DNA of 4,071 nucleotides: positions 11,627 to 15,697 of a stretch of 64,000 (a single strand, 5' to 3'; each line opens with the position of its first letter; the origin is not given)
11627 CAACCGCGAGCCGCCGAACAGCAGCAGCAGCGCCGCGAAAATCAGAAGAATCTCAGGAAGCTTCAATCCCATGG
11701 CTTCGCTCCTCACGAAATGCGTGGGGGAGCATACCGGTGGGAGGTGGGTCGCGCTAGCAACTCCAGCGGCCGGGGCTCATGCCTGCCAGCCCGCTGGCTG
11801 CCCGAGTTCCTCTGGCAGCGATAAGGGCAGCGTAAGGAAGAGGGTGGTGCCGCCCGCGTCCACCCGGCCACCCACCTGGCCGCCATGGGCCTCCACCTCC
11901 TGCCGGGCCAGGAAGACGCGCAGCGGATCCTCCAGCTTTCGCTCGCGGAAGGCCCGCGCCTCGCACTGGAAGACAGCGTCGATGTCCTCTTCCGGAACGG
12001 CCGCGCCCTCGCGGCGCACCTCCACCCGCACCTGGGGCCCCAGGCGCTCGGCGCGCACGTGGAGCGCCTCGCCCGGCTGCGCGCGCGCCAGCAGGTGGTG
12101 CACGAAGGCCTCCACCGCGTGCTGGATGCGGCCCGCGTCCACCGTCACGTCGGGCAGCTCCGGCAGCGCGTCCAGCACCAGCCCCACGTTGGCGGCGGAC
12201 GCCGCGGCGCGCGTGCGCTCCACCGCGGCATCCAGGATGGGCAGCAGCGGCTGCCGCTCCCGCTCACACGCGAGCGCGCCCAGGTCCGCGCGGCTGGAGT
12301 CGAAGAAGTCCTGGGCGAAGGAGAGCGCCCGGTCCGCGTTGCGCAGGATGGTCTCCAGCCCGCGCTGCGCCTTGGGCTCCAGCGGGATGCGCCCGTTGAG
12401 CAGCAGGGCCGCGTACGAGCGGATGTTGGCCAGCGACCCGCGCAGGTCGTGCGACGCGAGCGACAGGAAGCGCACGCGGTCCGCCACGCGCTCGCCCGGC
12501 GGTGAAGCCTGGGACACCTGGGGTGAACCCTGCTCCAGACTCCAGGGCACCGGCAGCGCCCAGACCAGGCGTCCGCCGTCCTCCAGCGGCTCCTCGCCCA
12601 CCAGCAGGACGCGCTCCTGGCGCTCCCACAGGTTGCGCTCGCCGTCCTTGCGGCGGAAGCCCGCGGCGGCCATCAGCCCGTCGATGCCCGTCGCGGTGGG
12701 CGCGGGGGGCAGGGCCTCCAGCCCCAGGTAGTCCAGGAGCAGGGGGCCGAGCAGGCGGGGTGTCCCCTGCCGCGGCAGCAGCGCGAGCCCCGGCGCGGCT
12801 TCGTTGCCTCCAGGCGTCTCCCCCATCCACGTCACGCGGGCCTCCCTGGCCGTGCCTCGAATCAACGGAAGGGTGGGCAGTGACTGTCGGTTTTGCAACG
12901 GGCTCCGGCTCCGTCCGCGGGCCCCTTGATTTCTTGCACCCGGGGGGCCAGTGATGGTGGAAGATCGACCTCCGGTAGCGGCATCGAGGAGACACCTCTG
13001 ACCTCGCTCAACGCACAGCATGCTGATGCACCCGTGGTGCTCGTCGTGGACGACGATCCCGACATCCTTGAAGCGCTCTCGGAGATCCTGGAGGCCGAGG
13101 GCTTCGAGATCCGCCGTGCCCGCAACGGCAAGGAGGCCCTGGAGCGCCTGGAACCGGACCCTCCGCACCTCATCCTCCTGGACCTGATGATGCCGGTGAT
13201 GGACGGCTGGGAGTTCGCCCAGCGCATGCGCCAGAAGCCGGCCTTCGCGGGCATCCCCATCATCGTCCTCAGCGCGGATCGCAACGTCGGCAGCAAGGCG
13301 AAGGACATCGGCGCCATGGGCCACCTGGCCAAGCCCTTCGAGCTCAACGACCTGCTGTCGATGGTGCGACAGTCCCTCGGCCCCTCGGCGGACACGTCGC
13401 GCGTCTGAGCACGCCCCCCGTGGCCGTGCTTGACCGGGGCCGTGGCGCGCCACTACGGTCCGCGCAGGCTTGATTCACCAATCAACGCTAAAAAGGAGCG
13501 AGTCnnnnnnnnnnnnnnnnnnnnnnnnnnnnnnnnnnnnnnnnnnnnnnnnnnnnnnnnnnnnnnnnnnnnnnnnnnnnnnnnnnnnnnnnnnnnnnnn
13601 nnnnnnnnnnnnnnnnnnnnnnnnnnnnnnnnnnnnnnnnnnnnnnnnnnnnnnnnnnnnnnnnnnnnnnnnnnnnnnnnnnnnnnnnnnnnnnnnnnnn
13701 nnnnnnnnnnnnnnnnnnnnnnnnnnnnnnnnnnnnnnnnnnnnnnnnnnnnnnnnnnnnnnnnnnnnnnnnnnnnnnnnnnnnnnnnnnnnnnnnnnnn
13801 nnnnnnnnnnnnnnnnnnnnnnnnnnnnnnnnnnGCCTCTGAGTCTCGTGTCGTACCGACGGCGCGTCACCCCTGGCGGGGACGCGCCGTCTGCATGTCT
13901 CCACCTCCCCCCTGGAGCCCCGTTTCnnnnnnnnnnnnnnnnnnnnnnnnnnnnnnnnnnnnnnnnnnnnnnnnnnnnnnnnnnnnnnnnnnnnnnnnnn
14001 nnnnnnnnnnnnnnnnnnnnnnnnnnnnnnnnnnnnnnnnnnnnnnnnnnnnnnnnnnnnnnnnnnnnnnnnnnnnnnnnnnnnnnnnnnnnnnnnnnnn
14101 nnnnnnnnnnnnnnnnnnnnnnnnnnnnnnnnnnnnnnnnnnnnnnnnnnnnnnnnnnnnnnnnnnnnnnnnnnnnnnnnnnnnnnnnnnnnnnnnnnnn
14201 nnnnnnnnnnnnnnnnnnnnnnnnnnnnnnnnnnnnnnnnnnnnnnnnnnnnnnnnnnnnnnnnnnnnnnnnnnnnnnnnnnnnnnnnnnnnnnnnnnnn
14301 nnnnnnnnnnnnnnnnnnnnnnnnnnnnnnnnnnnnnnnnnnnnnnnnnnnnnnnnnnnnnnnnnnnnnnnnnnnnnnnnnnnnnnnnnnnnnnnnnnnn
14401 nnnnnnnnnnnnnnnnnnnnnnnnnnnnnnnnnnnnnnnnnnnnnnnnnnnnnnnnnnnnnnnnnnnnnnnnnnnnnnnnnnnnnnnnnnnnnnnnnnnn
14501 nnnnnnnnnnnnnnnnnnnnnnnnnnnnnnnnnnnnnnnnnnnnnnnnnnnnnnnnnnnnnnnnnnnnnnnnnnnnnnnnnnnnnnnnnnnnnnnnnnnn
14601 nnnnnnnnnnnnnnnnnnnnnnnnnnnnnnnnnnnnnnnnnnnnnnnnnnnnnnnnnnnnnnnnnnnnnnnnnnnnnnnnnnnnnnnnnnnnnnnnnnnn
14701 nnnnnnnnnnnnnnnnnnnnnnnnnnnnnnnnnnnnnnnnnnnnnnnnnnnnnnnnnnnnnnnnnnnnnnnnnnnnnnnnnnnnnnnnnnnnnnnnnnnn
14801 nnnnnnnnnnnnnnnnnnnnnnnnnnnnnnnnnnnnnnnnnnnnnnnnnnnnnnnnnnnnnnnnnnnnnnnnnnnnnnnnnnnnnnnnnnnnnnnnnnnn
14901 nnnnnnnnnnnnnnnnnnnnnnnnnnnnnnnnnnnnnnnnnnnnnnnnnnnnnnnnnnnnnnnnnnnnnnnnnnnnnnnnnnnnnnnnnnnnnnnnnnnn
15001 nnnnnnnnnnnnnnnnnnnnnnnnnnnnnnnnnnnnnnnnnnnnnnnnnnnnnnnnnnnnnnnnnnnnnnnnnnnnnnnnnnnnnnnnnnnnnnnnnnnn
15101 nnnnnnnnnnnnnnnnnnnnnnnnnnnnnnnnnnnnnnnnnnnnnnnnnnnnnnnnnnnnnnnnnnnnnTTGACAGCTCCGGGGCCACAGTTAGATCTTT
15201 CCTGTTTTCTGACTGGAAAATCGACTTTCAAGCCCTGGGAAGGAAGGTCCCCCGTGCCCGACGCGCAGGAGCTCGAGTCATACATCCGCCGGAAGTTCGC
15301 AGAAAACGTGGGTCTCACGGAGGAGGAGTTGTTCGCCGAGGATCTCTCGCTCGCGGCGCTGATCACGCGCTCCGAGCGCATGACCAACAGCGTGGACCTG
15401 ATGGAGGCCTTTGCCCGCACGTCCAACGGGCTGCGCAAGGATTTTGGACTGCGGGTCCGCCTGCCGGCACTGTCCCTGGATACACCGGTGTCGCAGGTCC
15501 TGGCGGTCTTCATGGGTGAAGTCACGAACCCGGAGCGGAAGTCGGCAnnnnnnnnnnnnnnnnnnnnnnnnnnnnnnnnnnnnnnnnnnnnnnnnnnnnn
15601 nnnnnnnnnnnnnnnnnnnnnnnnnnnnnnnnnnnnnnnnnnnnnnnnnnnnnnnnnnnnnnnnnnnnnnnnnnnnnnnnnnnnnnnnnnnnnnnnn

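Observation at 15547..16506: Soluble di-iron carboxylate protein with paired ExxH motifs next to a carrier protein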

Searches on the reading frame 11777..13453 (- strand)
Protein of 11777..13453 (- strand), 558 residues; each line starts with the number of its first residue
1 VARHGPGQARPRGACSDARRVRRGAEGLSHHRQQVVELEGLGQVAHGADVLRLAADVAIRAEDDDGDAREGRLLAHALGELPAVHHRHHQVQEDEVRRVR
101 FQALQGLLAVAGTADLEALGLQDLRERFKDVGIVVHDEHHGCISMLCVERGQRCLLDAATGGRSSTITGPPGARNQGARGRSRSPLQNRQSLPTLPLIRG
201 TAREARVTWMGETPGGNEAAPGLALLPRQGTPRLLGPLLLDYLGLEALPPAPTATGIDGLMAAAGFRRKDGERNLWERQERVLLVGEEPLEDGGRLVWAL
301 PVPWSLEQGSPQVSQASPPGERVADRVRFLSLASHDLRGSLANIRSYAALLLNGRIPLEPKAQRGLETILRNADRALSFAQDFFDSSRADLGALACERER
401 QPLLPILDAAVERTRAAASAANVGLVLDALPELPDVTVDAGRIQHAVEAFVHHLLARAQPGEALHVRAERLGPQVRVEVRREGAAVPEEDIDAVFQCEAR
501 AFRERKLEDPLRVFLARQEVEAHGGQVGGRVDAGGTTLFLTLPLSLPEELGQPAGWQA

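Call 14: search_protein_families(library=pfam, proteins=[window:11777-13453:-], max_evalue=0.01)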
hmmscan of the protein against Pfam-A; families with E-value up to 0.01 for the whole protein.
window:11777-13453:- (558 aa): 2 families
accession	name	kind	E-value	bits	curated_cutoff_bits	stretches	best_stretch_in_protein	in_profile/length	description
PF00512.31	HisKA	-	8.8e-09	35.7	26.9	1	326-391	2-65/66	His Kinase A (phospho-acceptor) domain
PF02518.31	HATPase_c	-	3.5e-06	27.8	26.4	1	439-545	2-110/111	Histidine kinase-, DNA gyrase B-, and HSP90-like ATPase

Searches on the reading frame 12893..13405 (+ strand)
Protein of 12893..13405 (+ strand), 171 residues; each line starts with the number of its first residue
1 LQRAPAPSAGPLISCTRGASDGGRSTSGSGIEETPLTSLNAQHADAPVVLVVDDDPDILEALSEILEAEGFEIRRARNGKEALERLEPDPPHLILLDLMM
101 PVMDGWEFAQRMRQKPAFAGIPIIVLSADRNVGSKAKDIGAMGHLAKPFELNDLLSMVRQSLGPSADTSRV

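Call 7: search_protein_families(library=pfam, proteins=[window:12893-13405:+], max_evalue=0.01)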
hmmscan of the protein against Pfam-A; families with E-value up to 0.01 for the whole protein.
window:12893-13405:+ (171 aa): 1 family
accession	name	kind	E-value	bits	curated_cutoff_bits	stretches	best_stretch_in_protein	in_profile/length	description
PF00072.30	Response_reg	-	3.4e-29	101.7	30.2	1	49-159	1-111/111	Response regulator receiver domain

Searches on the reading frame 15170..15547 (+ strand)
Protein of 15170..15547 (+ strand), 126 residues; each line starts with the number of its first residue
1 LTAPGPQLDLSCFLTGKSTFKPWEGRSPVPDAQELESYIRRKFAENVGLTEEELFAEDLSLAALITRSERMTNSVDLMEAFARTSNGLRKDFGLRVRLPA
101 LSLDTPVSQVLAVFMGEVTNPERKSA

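Call 7: search_protein_families(library=pfam, proteins=[window:15170-15547:+], max_evalue=0.01)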
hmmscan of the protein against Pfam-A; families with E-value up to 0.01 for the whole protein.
window:15170-15547:+ (126 aa): 0 families

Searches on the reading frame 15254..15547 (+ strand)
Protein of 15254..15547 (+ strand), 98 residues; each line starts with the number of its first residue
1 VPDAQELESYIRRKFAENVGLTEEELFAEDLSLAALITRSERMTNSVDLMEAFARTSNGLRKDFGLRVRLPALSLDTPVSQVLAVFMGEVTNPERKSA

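Call 14: search_protein_families(library=pfam, proteins=[window:15254-15547:+], max_evalue=0.01)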
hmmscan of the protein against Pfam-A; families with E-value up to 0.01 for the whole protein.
window:15254-15547:+ (98 aa): 0 families

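Call 24: search_protein_families(library=pfam, proteins=[window:15254-15547:+], max_evalue=10)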
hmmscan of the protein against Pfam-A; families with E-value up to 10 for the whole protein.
window:15254-15547:+ (98 aa): 0 families

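Call 25: search_solved_structures(query=window:15254-15547:+, max_evalue=10, show_alignments=2)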
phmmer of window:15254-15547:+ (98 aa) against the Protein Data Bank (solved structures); distinct sequences matched with E-value up to 10: 0.

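Call 28: find_homologous_proteins(query=window:15254-15547:+)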
Query window:15254-15547:+ (98 aa): 100 proteins with E <= 0.001 among 163 candidates.
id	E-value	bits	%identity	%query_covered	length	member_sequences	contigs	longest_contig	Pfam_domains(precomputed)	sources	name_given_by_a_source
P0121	7.4e-51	187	94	100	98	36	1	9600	-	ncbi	-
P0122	6.7e-45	168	85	100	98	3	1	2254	-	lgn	-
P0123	6.6e-44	165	86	100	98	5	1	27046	-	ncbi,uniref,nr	ncbi:hypothetical protein [Corallococcus llansteffanensis]|uniref:Carrier domain-containing protein 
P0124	2.6e-43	163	84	100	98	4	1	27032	-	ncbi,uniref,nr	ncbi:hypothetical protein [Corallococcus sicarius]|uniref:Carrier domain-containing protein n=1 Tax=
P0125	2.2e-42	160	80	100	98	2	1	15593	-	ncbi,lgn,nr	ncbi:MAG: hypothetical protein EOO71_16725 [Myxococcaceae bacterium]|nr:MAG: hypothetical protein EO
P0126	3.1e-39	150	77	96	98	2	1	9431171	-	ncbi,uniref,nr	ncbi:hypothetical protein [Corallococcus sp. EGB]|uniref:hypothetical protein n=1 Tax=Corallococcus 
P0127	3.5e-39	150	79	99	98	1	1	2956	-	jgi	jgi:hypothetical protein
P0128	3.8e-39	150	74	100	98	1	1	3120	-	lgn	-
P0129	4.7e-38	147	81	91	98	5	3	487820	-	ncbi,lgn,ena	-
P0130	6.9e-37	143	73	100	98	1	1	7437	-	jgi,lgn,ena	-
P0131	2.3e-36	141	76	92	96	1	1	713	-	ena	-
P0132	3.1e-36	141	76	92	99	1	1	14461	-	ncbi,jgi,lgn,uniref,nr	ncbi:hypothetical protein [Hyalangium sp.]|uniref:hypothetical protein n=1 Tax=Hyalangium sp. TaxID=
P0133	9.1e-35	136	69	97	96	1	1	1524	-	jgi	jgi:hypothetical protein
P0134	9.7e-35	136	67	100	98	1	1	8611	-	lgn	-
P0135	1.2e-34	136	72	92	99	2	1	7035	-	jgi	jgi:hypothetical protein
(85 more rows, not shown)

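Call 55: predict_structure(alignment_id=A3)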
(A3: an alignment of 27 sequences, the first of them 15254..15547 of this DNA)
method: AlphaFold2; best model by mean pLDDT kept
length: 98 residues; sequences in the alignment: 27
mean_pLDDT: 87.7   pTM: 0.77
mean pLDDT of the five models: 87.7, 86.7, 86.3, 86.0, 85.2
residues with pLDDT >= 90: 61; 70-90: 30; 50-70: 4; < 50: 3
segments of 3 or more residues with pLDDT < 50: 96-98
pLDDT, mean of each block of 10 residues (from residue 1): 86 93 89 92 90 93 89 91 92 57
secondary structure, 60 per line:
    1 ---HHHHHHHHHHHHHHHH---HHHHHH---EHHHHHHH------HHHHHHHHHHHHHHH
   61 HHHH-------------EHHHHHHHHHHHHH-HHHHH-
elements in order: H4-19 H23-28 H33-39 H46-64 H79-91 H93-97

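Call 57: search_protein_families(library=ncbifam, proteins=[window:15254-15547:+], max_evalue=0.01)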
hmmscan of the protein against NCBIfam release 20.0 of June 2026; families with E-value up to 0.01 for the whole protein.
window:15254-15547:+ (98 aa): 0 families

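Call 58: fold_search(model_id=the predicted structure, library=pdb)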
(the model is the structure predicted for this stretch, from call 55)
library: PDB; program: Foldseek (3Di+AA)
matches with E <= 10: 161; with E <= 0.001: 0
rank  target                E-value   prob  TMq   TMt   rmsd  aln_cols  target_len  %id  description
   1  7bve_C                1.9e-01  0.77  0.47  0.53   5.4        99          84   14  Cryo-EM structure of Mycobacterium smegmatis arabinosyltransferase EmbC2-AcpM2 in complex with ethambutol (released 2020-04-29)
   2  2l0q_MODEL_1_A        4.2e-01  0.80  0.53  0.61   4.0        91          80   16  NMR Solution Structure of Vibrio harveyi Acyl Carrier Protein (ACP) (released 2010-07-21)
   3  7auf                  4.2e-01  0.80  0.57  0.61   4.8        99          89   20  anammox-specific acyl carrier protein from Kuenenia stuttgartiensis; normal refinement (released 2021-08-11)
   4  8zkp_D                4.2e-01  0.69  0.48  0.54   4.1        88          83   15  Cryo-EM structure of the efflux transporter MmpL5/MmpS5 from Mycobacterium tuberculosis, C3 symmetry (released 2025-05-21)
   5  6sm4_B                4.5e-01  0.75  0.52  0.61   3.6        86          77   20  AntF (apo): type II PKS acyl-carrier protein (released 2020-05-27)
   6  7bvg_P                5.4e-01  0.51  0.49  0.51   5.0       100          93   20  Cryo-EM structure of Mycobacterium smegmatis arabinosyltransferase EmbA-EmbB-AcpM2 in complex with di-arabinose. (released 2020-04-29)
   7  6bug_A                5.4e-01  0.30  0.41  0.48   5.1        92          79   18  Crystal structure of a membrane protein, crystal form I (released 2018-10-10)
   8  7qv0_D                5.7e-01  0.60  0.49  0.56   4.5        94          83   17  Covalent complex between Scalindua brodae amxFabZ and amxACP (released 2023-02-01)
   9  7r49_E                6.1e-01  0.69  0.52  0.60   3.8        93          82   15  Crystal structure of the L. plantarum acyl carrier protein synthase (AcpS)in complex with D-alanyl carrier protein (Dl (released 2022-08-03)
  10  6sm6_A                6.1e-01  0.63  0.50  0.58   3.7        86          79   20  AntF (holo): type II PKS acyl-carrier protein (released 2020-05-27)
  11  9rfu_H                6.5e-01  0.63  0.50  0.59   4.2        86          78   14  M.tuberculosis MmpS5L5-acpM complex (released 2025-08-13)
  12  6smd_A                7.8e-01  0.44  0.45  0.54   5.1        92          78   16  PlMCAT:AntF (holo): type II PKS acyl-carrier protein in complex with its malonyl-transacylase (released 2020-05-27)
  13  8xks_R                8.3e-01  0.82  0.63  0.70   3.5        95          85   12  The cryo-EM structure of Orf2971-FtsHi motor complex (released 2024-12-04)
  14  1nq4_MODEL_1_A        8.3e-01  0.41  0.48  0.49   4.8       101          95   15  Solution Structure of Oxytetracycline Acyl Carrier Protein (released 2003-11-04)
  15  5h9g_B                1.1e+00  0.54  0.51  0.59   3.7        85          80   15  apo-ACP from Helicobacter pylori (released 2016-12-28)
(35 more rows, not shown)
